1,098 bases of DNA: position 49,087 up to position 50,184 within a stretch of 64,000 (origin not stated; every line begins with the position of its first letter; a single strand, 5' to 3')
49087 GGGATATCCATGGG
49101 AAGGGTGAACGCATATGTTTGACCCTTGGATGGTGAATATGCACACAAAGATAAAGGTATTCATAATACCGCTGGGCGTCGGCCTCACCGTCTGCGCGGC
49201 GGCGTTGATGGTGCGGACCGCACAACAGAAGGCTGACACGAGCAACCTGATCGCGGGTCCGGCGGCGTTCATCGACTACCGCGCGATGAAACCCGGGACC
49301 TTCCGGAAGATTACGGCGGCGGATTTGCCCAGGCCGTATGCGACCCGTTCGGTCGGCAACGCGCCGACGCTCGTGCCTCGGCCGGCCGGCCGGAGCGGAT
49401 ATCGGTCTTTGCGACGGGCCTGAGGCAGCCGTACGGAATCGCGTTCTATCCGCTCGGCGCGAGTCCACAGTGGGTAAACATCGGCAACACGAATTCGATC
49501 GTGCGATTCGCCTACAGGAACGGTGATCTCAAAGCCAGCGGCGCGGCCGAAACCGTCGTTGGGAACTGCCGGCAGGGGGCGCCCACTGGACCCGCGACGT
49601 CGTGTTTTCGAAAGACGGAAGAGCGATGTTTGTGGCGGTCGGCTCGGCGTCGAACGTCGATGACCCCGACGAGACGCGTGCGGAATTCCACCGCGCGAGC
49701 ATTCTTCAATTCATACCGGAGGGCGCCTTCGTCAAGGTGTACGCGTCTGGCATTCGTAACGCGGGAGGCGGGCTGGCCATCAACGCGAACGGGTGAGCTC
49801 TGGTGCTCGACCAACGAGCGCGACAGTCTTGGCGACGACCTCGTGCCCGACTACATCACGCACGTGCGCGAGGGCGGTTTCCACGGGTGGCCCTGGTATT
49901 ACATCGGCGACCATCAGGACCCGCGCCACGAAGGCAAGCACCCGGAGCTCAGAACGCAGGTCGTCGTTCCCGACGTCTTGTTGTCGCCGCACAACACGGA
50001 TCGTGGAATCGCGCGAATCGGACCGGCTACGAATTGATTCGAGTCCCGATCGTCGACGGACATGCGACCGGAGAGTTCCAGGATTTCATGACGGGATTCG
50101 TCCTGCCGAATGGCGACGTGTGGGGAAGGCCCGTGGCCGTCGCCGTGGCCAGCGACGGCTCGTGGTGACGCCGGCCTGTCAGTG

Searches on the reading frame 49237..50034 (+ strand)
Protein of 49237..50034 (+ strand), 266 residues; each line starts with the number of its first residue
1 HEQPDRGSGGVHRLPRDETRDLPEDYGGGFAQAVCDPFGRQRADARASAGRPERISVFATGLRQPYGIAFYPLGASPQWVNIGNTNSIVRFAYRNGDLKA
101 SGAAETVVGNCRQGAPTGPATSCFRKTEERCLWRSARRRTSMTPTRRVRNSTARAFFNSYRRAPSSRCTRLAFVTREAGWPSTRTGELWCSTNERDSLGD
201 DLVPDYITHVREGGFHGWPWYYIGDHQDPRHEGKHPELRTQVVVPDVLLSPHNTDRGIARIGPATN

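Call 79: search_protein_representatives(protein=window:49237-50034:+)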
Query: 266 residues. Proteins with E-value up to 0.001 (for the whole library): 2012; up to 1e-10: 1072; up to 1e-30: 66. The best 150 are listed.
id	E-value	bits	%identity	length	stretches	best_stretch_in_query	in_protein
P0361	2.3e-59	217.6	57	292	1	49-253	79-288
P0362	7.0e-57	209.5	68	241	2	184-259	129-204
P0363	2.4e-51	191.3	50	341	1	56-254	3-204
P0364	1.4e-50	188.9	44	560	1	48-255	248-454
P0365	4.2e-50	187.3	55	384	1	72-254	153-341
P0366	8.0e-50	186.3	55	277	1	71-254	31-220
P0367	5.3e-49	183.7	51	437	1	83-256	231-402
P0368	2.1e-47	178.4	48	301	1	50-254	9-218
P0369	1.2e-46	175.9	64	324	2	163-232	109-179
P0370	1.9e-45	171.9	44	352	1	35-255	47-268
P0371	2.0e-45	171.9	45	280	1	39-253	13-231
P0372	3.2e-45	171.3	47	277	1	58-258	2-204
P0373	8.4e-45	169.9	61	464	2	184-255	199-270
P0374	3.9e-44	167.7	53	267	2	136-234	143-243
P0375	4.4e-44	167.5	50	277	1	49-238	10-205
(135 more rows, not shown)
